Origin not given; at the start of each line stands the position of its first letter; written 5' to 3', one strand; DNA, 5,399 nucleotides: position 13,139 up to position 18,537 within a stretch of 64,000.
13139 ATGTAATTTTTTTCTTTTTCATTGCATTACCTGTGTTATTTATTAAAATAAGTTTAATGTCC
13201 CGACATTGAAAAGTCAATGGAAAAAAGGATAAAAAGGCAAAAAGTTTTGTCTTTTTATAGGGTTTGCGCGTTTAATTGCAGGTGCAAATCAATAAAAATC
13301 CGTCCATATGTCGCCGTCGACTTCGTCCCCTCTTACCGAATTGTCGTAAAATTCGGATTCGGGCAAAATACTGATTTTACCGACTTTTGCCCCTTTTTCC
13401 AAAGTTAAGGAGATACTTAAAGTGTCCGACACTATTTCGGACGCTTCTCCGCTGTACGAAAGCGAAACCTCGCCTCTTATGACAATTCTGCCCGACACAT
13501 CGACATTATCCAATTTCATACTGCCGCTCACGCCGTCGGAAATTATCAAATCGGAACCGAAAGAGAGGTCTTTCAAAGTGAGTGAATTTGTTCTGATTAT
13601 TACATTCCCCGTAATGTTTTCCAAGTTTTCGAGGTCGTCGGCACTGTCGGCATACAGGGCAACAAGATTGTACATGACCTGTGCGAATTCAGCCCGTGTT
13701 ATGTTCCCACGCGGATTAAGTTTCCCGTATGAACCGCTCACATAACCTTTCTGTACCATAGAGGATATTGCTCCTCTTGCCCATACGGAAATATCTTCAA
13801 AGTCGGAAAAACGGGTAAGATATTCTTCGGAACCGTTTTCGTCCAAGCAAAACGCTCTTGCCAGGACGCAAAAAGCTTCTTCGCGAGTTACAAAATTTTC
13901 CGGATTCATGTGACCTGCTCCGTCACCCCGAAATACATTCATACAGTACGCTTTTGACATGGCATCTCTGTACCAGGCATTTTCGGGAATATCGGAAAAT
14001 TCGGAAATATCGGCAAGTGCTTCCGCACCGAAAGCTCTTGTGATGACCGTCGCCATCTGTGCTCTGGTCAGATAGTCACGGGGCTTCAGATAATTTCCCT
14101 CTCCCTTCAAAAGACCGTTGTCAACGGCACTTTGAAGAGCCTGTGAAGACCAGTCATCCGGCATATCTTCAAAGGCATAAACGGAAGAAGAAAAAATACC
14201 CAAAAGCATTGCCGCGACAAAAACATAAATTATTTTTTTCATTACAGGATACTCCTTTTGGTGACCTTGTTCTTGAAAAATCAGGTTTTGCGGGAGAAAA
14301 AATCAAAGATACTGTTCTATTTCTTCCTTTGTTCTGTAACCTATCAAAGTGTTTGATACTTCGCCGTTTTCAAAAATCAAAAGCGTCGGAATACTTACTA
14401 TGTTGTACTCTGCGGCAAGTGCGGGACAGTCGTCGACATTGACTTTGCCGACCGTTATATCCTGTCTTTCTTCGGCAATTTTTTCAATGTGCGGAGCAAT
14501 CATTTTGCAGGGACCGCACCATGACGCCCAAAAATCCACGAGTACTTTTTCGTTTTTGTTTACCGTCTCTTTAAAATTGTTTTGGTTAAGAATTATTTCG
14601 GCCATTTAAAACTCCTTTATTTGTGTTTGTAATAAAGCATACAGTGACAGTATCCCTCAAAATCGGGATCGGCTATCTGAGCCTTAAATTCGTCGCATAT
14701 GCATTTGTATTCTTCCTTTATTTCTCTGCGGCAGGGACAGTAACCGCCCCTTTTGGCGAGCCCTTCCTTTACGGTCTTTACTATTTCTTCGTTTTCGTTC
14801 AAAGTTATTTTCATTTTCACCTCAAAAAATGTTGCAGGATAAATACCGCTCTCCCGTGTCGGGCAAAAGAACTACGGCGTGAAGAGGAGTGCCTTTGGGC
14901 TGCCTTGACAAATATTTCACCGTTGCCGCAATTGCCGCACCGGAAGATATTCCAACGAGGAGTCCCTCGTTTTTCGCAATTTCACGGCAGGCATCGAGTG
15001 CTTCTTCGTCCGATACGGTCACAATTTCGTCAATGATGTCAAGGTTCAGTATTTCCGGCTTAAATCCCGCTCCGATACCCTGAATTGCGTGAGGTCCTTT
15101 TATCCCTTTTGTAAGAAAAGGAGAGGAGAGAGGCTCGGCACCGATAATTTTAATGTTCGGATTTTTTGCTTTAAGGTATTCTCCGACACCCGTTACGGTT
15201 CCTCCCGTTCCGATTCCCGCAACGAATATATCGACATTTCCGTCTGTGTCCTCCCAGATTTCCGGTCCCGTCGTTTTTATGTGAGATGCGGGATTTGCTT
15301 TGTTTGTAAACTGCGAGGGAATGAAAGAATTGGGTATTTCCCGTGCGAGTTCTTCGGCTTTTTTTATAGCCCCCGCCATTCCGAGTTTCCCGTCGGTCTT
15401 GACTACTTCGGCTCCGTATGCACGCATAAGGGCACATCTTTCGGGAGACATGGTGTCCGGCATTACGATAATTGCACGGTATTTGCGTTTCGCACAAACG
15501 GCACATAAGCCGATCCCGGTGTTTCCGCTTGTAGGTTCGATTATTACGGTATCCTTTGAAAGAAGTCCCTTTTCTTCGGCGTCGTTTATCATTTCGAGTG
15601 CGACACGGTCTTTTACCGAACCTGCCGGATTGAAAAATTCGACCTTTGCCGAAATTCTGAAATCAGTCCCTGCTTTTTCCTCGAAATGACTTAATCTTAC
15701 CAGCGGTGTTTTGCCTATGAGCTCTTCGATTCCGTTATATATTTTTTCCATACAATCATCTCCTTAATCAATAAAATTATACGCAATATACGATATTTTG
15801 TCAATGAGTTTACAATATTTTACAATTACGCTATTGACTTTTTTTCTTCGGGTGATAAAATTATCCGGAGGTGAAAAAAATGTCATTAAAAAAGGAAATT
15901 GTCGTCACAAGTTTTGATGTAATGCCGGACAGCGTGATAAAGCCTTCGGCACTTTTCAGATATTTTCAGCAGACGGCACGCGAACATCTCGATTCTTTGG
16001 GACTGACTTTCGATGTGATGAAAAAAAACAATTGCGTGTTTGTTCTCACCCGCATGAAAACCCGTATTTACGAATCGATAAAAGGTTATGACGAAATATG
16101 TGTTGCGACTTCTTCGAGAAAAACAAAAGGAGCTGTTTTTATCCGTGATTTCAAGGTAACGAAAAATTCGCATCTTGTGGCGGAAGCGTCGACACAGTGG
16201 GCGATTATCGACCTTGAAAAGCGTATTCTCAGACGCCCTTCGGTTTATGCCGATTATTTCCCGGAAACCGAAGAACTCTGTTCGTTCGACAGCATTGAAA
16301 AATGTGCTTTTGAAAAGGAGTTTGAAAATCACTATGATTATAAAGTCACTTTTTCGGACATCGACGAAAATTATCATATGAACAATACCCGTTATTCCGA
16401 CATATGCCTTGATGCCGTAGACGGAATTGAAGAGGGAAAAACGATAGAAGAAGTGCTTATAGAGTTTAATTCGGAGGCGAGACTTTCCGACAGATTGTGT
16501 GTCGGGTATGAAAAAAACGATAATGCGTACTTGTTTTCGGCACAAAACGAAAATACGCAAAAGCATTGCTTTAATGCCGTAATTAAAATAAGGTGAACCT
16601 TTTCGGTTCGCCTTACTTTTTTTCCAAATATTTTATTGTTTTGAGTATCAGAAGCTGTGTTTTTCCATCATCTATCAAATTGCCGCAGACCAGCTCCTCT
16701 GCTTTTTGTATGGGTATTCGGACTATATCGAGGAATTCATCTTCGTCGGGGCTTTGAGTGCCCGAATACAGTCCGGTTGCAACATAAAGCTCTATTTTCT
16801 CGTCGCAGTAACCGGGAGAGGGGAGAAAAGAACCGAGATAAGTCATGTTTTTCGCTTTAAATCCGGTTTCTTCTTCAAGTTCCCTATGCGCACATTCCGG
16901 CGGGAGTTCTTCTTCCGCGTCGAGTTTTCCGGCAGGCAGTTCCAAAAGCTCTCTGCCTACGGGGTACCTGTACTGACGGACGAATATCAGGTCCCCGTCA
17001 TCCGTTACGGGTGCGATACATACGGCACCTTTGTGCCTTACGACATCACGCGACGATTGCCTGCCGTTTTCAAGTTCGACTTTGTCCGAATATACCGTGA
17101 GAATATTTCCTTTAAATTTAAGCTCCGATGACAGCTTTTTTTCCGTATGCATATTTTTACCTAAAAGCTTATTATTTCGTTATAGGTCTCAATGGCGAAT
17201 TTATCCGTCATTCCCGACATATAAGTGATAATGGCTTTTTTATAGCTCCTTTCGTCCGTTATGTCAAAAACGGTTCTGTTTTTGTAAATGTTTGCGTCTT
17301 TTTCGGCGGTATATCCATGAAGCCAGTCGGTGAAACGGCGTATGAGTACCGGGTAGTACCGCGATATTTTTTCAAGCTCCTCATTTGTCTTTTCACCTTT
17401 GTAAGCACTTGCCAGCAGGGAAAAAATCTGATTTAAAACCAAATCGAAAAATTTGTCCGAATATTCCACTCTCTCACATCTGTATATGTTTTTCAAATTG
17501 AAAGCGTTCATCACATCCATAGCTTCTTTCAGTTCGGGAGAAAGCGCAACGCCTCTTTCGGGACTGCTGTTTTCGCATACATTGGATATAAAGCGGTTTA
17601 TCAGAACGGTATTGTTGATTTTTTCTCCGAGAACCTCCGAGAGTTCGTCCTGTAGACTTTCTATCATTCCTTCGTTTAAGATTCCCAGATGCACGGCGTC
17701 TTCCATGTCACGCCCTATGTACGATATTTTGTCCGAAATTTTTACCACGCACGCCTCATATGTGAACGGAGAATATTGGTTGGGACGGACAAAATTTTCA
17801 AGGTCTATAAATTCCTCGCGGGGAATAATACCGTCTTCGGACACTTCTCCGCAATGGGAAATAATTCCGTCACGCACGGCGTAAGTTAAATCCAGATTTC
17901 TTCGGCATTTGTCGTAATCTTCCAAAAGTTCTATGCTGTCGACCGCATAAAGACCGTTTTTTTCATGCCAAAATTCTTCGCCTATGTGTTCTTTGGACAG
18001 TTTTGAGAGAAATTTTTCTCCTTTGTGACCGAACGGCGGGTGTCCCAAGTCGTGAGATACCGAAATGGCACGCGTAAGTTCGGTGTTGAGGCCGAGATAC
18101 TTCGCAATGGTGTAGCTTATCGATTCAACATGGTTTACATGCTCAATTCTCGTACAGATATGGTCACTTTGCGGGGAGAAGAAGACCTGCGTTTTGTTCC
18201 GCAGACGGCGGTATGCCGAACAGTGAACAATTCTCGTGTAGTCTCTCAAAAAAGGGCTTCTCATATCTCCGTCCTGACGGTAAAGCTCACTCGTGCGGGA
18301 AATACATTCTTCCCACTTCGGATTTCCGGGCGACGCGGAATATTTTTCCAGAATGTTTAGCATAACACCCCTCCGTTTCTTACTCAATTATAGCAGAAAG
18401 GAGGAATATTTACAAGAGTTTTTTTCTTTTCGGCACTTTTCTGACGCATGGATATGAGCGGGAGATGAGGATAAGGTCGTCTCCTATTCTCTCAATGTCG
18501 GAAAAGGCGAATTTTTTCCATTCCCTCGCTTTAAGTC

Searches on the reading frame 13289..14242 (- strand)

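Call 66: search_protein_families(library=pfam, proteins=[window:13289-14242:-], max_evalue=0.00001)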
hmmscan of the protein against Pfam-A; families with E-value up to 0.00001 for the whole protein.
window:13289-14242:- (317 aa): 1 family
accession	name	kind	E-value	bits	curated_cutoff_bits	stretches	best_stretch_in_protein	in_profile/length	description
PF00395.25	SLH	-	1.5e-25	89.3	20.8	2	82-123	2-43/44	S-layer homology domain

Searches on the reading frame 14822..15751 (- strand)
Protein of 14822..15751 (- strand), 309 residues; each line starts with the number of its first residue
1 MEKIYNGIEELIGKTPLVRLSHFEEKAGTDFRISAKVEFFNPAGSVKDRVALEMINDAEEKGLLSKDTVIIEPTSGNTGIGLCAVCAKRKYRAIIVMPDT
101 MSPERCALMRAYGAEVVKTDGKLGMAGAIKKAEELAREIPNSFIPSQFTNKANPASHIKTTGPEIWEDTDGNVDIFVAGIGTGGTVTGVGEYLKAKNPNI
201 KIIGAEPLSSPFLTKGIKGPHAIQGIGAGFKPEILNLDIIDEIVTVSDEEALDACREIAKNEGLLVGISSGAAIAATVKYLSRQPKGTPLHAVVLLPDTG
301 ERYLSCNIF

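Call 66: search_protein_families(library=pfam, proteins=[window:14822-15751:-], max_evalue=0.00001)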
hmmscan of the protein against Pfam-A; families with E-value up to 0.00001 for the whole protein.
window:14822-15751:- (309 aa): 1 family
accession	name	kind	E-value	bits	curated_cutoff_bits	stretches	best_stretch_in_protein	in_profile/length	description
PF00291.31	PALP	-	7.1e-82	275.5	35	1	9-287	2-286/295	Pyridoxal-phosphate dependent enzyme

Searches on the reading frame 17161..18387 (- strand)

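Call 66: search_protein_families(library=pfam, proteins=[window:17161-18387:-], max_evalue=0.00001)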
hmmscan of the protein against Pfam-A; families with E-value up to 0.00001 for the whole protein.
window:17161-18387:- (408 aa): 2 families
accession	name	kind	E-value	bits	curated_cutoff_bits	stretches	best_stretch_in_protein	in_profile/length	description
PF01966.28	HD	-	1e-09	39.2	22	1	80-222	1-114/116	HD domain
PF13286.11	HD_assoc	-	6.1e-07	30.3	22.2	0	375-403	60-90/91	Phosphohydrolase-associated domain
